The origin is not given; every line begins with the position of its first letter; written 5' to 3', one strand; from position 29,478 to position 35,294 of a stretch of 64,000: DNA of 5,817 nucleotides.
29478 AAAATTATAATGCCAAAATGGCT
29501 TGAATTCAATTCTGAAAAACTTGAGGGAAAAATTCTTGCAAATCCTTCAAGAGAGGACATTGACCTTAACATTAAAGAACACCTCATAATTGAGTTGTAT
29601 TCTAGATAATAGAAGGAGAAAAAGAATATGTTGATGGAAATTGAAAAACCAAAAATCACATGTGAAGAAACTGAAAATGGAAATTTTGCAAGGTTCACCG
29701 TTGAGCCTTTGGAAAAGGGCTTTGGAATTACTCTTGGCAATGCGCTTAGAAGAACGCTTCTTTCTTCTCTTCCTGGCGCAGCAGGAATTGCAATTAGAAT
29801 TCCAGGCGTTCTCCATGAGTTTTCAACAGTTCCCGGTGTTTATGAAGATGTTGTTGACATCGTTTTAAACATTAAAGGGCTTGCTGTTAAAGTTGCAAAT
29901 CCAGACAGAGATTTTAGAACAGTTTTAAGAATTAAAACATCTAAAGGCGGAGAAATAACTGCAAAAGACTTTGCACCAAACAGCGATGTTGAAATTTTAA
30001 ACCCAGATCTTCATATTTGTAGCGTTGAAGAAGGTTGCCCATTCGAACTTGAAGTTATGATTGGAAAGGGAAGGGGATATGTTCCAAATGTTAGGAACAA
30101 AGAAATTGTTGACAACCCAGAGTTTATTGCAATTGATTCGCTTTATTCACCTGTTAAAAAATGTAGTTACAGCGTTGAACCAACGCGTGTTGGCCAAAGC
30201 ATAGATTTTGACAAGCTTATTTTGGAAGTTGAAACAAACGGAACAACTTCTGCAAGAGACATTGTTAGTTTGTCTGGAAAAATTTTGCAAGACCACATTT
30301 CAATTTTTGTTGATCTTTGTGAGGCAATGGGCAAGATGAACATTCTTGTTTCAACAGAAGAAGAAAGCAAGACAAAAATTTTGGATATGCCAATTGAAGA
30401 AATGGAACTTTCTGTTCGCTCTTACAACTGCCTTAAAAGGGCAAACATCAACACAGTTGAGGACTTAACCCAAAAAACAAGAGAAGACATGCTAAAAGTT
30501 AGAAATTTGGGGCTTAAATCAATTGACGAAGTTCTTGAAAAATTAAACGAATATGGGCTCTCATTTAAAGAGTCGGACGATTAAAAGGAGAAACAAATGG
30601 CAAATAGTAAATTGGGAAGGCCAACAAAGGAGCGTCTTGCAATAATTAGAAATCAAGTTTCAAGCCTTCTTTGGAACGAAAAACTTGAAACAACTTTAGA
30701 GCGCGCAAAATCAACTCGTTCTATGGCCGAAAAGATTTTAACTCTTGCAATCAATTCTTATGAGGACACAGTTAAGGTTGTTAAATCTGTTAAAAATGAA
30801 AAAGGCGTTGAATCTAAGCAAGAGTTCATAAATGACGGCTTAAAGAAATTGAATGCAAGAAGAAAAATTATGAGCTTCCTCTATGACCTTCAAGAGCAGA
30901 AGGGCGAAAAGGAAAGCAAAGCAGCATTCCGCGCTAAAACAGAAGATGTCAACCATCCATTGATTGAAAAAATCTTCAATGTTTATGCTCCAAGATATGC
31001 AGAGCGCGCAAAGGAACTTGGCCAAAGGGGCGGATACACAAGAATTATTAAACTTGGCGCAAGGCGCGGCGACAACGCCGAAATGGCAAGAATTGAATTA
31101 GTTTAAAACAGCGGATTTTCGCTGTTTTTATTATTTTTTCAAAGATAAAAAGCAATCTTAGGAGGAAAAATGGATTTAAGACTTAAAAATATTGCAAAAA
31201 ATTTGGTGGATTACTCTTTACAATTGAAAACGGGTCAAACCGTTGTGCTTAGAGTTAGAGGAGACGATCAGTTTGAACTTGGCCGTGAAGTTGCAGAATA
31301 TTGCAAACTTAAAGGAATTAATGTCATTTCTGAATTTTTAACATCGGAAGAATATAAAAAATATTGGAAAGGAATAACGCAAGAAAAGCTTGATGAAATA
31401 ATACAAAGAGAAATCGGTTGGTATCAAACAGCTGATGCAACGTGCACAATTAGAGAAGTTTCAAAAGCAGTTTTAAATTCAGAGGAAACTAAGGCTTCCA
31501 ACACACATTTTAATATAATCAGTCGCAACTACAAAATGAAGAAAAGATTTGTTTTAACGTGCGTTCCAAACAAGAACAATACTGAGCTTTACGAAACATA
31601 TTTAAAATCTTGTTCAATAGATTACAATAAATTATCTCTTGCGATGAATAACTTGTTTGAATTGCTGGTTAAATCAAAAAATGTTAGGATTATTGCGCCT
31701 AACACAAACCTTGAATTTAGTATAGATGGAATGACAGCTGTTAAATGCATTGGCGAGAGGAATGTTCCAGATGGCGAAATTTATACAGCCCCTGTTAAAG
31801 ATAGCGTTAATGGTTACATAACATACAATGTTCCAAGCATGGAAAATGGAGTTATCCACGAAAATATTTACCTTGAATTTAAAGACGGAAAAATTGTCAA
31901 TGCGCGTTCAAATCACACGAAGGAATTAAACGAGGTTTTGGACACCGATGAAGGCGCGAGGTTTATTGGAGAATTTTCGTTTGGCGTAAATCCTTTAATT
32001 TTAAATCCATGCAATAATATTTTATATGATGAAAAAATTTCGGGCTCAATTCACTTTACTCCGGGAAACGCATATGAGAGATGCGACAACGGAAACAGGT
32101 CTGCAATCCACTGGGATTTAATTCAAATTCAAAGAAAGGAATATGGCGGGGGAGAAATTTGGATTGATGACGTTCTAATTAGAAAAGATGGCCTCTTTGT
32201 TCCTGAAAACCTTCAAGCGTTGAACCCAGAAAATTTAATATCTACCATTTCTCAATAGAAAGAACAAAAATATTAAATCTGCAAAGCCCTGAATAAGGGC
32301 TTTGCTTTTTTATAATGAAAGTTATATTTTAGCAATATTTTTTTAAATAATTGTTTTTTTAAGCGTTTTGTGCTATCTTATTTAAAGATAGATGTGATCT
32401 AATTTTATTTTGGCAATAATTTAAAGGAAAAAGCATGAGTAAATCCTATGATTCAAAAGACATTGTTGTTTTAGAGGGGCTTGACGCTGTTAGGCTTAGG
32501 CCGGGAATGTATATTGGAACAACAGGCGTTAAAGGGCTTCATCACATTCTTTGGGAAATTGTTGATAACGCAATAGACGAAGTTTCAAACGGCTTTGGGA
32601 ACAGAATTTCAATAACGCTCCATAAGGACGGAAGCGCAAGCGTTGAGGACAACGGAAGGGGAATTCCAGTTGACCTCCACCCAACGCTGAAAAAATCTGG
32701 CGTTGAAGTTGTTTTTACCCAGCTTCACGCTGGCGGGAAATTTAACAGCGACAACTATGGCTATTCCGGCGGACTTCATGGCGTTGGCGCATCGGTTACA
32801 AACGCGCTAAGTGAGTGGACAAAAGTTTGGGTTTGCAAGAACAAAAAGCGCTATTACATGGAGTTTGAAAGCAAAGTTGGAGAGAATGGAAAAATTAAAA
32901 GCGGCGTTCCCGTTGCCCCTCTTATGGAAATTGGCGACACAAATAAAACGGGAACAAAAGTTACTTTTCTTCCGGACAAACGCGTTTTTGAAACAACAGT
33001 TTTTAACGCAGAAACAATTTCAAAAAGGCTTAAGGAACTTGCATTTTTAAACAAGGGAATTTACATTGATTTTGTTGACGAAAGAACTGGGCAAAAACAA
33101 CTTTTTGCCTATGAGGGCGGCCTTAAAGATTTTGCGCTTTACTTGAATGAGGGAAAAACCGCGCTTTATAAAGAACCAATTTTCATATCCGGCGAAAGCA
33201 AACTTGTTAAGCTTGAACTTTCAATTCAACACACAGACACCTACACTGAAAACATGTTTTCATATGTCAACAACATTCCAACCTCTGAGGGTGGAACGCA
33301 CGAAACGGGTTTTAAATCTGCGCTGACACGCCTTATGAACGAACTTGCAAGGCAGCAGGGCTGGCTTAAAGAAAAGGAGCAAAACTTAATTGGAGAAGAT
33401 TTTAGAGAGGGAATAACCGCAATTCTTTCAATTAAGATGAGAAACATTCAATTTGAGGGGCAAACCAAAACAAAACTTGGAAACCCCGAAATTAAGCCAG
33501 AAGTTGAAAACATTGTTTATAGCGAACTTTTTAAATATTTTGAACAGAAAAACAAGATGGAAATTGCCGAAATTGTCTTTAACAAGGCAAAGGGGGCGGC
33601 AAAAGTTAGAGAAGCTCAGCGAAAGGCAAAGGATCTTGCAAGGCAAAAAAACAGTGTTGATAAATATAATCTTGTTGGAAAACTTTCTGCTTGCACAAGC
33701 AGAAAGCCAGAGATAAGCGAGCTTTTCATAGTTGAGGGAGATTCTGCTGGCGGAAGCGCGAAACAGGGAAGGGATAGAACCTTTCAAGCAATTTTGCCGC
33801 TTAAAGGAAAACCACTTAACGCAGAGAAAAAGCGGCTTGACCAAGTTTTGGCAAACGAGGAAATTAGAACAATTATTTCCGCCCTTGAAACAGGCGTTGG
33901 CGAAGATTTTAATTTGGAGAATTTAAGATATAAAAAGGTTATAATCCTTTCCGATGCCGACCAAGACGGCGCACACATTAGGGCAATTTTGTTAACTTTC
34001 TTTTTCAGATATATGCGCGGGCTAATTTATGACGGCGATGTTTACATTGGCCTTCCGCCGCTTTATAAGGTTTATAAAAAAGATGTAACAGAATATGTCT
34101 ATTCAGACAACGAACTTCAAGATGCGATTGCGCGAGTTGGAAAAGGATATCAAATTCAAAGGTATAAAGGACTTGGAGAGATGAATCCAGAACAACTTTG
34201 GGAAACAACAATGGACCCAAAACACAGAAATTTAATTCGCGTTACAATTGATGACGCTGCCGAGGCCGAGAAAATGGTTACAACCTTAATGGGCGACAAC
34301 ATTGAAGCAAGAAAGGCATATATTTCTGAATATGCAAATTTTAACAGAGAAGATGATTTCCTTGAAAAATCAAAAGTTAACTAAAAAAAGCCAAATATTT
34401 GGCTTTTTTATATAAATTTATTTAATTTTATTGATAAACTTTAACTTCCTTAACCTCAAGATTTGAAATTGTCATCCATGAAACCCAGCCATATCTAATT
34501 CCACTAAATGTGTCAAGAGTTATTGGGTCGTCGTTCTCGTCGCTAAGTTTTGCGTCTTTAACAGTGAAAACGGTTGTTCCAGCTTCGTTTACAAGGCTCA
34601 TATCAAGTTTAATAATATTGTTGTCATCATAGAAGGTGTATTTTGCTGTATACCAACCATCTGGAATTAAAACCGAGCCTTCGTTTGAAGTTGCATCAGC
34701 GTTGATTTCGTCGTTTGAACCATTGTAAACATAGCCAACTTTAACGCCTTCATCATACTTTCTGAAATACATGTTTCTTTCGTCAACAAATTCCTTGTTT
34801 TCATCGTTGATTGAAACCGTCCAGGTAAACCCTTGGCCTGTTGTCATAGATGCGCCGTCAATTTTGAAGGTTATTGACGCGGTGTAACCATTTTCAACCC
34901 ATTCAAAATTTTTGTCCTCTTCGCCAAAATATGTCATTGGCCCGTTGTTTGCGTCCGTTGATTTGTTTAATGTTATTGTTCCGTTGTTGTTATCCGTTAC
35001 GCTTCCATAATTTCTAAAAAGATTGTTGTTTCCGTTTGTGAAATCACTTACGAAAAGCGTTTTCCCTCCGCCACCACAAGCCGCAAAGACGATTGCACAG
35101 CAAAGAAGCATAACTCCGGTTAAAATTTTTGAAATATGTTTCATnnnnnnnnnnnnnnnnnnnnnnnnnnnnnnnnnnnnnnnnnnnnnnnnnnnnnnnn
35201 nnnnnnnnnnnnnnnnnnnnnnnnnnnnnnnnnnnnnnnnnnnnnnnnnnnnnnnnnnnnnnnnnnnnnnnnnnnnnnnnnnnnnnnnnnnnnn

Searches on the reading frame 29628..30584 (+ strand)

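Call 18: search_protein_families(library=pfam, proteins=[window:29628-30584:+])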
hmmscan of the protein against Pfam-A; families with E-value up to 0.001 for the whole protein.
window:29628-30584:+ (318 aa): 3 families
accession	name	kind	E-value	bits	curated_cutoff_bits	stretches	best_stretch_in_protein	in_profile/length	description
PF01000.31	RNA_pol_A_bac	-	1.2e-30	106.6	33.9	1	56-174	1-119/119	RNA polymerase Rpb3/RpoA insert domain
PF03118.21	RNA_pol_A_CTD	-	3.8e-27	94.2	23.8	1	244-308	3-67/67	Bacterial RNA polymerase, alpha chain C terminal domain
PF01193.29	RNA_pol_L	-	6.7e-21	74.2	24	1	26-223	1-73/74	RNA polymerase Rpb3/Rpb11 dimerisation domain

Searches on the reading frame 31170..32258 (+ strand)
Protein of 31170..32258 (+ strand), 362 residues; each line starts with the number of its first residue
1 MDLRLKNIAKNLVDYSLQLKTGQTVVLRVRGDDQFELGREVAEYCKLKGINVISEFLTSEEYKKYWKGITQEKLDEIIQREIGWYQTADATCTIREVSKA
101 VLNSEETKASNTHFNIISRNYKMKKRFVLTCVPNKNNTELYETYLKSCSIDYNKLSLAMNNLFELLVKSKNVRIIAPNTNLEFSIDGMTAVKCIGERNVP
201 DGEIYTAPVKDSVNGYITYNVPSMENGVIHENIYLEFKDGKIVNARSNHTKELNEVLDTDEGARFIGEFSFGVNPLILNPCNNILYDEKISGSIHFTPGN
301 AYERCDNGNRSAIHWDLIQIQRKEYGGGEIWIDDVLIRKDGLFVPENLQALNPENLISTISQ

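Call 17: search_protein_families(library=pfam, proteins=[window:31170-32258:+])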
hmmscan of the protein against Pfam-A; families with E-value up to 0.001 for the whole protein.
window:31170-32258:+ (362 aa): 1 family
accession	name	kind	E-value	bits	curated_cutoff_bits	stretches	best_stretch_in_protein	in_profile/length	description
PF02073.20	Peptidase_M29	-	3.4e-34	118.8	27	1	4-323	4-386/406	Thermophilic metalloprotease (M29)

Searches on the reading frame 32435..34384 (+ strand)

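Call 17: search_protein_families(library=pfam, proteins=[window:32435-34384:+])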
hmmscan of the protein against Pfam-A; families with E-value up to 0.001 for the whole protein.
window:32435-34384:+ (649 aa): 4 families
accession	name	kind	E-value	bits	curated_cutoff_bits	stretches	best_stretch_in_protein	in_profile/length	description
PF00204.31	DNA_gyraseB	-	9.3e-54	181.9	27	1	229-400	1-172/173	DNA gyrase B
PF00986.26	DNA_gyraseB_C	-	1e-30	106.1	29.8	1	570-630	2-62/63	DNA gyrase B subunit, carboxyl terminus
PF01751.28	Toprim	-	4.3e-17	62.5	23.1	1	429-529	1-86/96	Toprim domain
PF02518.31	HATPase_c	-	1.5e-16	61.2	26.4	1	33-178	4-105/111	Histidine kinase-, DNA gyrase B-, and HSP90-like ATPase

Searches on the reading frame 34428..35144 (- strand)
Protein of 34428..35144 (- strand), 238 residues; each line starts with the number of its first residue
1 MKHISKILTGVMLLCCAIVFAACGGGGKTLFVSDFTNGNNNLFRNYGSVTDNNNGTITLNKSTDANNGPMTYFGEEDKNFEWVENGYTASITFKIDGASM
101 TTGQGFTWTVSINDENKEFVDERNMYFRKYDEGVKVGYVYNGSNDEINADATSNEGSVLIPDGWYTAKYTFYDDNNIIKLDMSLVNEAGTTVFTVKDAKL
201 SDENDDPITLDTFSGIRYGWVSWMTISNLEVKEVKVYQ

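Call 17: search_protein_families(library=pfam, proteins=[window:34428-35144:-])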
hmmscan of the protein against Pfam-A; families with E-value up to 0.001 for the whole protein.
window:34428-35144:- (238 aa): 0 families

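Call 55: search_protein_families(library=pfam, proteins=[window:34428-35144:-], max_evalue=0.01)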
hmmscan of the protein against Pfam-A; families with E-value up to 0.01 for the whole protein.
window:34428-35144:- (238 aa): 1 family
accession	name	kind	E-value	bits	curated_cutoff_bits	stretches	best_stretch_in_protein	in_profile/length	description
PF10946.13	DUF2625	-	0.0091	15.5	27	0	57-109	112-165/207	Protein of unknown function DUF2625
